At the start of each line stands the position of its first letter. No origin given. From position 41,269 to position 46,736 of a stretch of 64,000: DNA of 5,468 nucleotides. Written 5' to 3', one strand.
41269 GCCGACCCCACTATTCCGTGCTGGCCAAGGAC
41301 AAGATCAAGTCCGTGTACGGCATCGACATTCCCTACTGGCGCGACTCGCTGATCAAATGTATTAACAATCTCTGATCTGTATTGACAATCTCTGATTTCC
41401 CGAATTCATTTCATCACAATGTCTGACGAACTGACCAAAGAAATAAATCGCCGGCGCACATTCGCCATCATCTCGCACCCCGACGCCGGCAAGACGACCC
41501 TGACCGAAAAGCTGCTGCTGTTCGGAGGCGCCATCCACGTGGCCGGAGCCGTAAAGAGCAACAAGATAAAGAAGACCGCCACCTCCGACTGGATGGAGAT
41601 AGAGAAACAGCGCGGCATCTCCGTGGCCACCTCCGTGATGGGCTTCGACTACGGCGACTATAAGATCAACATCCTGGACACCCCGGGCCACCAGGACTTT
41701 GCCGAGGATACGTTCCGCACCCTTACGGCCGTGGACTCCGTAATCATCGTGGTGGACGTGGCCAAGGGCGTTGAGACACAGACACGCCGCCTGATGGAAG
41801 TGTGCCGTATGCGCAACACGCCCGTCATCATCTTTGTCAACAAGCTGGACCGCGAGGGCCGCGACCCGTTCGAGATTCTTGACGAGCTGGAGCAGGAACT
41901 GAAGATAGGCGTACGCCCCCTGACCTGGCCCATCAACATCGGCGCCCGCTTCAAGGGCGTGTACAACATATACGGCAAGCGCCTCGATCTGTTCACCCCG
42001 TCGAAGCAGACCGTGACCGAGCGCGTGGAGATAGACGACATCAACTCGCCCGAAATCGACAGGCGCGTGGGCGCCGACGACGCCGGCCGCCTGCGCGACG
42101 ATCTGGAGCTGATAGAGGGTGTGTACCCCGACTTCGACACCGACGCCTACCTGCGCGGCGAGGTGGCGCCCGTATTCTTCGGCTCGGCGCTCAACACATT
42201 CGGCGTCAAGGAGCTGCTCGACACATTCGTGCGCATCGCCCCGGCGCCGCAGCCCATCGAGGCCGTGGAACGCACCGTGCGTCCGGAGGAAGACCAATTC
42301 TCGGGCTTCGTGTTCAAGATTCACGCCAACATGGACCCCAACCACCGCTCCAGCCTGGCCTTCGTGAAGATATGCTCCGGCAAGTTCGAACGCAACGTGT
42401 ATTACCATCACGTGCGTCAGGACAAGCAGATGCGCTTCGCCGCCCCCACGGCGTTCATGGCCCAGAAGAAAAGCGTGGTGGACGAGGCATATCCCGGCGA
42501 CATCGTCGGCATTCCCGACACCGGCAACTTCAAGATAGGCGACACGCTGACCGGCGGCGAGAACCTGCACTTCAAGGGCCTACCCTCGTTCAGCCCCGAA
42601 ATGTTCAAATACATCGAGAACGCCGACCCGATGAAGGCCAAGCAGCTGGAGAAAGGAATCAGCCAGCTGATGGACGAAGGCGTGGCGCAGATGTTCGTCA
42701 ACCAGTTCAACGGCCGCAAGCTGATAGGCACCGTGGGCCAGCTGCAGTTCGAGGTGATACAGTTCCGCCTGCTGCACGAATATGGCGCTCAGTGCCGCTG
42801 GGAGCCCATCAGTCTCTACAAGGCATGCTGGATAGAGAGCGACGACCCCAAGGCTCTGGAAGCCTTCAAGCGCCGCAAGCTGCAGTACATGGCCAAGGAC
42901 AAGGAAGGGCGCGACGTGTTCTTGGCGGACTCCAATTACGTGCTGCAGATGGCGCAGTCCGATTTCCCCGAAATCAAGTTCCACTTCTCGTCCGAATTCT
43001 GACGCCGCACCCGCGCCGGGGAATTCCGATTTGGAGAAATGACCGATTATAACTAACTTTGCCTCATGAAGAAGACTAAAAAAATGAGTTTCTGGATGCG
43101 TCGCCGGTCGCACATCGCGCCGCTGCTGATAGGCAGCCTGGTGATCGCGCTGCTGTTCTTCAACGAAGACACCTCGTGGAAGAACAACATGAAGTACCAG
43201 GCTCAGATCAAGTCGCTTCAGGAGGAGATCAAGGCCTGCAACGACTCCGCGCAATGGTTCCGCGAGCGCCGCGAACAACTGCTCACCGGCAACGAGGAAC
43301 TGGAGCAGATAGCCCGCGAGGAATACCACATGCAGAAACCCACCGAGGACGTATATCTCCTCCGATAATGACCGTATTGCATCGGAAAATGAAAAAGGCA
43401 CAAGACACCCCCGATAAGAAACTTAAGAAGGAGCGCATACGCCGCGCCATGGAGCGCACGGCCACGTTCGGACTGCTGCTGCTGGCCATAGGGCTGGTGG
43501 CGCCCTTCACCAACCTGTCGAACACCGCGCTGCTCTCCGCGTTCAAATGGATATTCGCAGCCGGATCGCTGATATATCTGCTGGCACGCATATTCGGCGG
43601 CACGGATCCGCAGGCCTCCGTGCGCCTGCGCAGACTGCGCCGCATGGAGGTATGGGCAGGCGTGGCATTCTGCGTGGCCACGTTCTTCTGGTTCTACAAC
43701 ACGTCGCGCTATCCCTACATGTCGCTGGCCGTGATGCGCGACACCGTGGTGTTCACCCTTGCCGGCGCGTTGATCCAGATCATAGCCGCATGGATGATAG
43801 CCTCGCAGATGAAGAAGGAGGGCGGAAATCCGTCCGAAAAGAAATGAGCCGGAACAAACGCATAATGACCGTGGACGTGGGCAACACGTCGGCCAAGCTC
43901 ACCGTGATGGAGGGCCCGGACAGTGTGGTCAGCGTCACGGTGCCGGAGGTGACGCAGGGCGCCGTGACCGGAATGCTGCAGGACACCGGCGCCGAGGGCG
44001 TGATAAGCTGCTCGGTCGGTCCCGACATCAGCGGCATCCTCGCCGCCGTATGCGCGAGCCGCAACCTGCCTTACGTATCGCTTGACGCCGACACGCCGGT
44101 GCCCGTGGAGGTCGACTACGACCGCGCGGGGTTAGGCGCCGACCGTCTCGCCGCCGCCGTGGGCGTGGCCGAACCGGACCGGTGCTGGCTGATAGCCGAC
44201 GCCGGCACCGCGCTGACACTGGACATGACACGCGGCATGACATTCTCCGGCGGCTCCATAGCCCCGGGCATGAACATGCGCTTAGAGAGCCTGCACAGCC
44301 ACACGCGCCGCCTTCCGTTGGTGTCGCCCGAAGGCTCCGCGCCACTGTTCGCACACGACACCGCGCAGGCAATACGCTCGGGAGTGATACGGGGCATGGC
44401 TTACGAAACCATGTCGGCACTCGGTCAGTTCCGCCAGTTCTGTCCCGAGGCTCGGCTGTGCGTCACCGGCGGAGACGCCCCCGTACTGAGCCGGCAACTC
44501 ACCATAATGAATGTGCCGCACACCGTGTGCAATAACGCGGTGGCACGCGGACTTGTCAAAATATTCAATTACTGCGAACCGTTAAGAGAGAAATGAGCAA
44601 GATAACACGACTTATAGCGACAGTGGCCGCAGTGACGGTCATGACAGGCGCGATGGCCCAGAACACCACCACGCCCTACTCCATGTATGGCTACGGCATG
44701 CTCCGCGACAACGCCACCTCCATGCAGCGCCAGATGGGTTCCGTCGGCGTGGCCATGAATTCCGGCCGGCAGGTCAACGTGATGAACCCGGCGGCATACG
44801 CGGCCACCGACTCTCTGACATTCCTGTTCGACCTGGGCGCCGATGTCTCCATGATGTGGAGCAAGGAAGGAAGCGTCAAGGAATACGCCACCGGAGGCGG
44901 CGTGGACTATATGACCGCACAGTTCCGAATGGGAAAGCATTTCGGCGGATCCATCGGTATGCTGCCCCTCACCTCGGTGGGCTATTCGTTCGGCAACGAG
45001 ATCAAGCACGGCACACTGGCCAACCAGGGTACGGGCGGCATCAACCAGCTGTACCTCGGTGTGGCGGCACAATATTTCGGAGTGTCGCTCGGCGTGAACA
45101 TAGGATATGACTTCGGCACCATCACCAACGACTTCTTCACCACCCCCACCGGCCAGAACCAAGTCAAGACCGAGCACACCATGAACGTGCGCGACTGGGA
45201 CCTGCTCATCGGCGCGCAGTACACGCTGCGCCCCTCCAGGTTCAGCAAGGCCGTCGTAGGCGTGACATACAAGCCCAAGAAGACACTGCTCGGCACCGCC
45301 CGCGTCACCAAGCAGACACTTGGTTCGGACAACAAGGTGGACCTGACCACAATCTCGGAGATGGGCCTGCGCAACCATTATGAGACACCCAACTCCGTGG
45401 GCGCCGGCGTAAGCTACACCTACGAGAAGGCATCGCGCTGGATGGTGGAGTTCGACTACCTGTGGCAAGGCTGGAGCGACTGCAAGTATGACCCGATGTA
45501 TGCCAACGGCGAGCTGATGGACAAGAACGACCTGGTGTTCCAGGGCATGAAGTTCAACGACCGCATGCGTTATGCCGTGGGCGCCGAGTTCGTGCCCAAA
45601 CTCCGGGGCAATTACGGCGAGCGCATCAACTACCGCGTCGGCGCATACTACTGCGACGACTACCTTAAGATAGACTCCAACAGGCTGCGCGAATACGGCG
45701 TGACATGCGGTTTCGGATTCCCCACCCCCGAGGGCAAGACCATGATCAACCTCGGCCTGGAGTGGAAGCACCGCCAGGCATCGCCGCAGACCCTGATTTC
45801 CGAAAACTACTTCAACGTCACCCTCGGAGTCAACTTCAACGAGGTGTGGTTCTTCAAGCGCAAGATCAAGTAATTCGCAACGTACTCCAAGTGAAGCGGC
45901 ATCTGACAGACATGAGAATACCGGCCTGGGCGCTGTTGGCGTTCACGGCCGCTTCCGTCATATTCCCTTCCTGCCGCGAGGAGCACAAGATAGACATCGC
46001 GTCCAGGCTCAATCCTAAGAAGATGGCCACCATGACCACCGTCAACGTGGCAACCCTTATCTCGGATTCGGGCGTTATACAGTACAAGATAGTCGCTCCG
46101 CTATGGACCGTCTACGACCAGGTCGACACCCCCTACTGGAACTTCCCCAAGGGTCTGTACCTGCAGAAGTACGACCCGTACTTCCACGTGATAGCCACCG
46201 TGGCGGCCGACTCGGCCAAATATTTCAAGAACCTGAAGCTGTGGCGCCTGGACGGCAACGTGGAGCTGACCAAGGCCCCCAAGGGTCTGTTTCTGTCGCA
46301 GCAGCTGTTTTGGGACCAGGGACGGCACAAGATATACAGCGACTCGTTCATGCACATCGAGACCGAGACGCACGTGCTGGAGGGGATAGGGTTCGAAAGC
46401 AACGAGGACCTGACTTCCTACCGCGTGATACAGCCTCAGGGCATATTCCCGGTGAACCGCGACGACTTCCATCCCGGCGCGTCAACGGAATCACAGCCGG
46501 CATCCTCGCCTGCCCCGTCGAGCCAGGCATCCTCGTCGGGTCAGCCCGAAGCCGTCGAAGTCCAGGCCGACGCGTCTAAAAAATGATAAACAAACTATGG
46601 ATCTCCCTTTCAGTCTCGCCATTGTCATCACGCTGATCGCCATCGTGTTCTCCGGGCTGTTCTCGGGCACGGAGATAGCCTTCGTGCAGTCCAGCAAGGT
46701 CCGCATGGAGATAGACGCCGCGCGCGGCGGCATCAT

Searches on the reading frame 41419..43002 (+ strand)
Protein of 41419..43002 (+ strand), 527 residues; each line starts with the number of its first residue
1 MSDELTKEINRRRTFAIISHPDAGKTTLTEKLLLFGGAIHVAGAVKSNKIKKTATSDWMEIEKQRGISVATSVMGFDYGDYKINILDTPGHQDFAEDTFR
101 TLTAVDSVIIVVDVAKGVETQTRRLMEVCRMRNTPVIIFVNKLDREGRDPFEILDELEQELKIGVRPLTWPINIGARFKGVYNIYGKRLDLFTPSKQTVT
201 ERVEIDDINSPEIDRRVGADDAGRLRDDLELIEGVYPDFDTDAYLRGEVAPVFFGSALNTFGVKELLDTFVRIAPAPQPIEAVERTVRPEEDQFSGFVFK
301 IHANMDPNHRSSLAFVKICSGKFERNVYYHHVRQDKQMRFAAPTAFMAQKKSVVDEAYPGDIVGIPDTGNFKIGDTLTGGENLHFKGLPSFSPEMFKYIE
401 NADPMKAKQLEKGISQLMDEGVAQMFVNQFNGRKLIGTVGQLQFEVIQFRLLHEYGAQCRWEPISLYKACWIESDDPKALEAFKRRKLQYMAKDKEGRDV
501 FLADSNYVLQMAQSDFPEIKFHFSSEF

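Call 82: search_protein_families(library=pfam, proteins=[window:41419-43002:+], max_evalue=0.001)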
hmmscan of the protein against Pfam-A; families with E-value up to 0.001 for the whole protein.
window:41419-43002:+ (527 aa): 7 families
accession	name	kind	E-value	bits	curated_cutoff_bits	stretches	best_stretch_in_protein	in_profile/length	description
PF00009.33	GTP_EFTU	-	1.8e-51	174.9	26.5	1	11-275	2-187/188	Elongation factor Tu GTP binding domain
PF16658.11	RF3_C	-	1.3e-43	148.4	40.1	1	385-512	1-131/132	Class II release factor RF3, C-terminal domain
PF22042.2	EF-G_D2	-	2.8e-25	88.7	27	1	294-378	2-82/84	Elongation factor G domain 2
PF01926.29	MMR_HSR1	-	7.3e-09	36.2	21.9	1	15-142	2-113/113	50S ribosome-binding GTPase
PF03144.31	GTP_EFTU_D2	-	1.9e-06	28.6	30.3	1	313-378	3-73/73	Elongation factor Tu domain 2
PF02421.24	FeoB_N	-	0.00055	19.9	27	0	65-166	31-139/156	Ferrous iron transport protein B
PF00025.27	Arf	-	0.00079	19.4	22.3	0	73-149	50-131/174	ADP-ribosylation factor family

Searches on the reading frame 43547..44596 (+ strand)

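Call 82: search_protein_families(library=pfam, proteins=[window:43547-44596:+], max_evalue=0.001)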
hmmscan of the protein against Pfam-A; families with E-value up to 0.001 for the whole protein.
window:43547-44596:+ (349 aa): 1 family
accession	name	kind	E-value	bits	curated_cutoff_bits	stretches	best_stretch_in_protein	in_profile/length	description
PF03309.20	Pan_kinase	-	9.7e-31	107.7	24.7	1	107-287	2-198/205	Type III pantothenate kinase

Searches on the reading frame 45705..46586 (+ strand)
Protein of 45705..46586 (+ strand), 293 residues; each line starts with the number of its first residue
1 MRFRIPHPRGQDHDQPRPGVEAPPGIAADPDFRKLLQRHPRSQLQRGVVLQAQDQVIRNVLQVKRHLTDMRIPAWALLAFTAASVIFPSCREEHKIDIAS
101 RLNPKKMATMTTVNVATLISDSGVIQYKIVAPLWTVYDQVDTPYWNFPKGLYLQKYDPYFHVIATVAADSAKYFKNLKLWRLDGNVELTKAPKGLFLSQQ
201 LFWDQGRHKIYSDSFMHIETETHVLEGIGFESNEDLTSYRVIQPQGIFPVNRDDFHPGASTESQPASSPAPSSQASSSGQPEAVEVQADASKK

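Call 82: search_protein_families(library=pfam, proteins=[window:45705-46586:+], max_evalue=0.001)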
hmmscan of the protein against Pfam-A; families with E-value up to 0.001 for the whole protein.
window:45705-46586:+ (293 aa): 1 family
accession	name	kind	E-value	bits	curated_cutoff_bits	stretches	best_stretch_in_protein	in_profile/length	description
PF06835.18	LptC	-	9.8e-07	29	21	1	93-239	19-164/175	Lipopolysaccharide-assembly, LptC-related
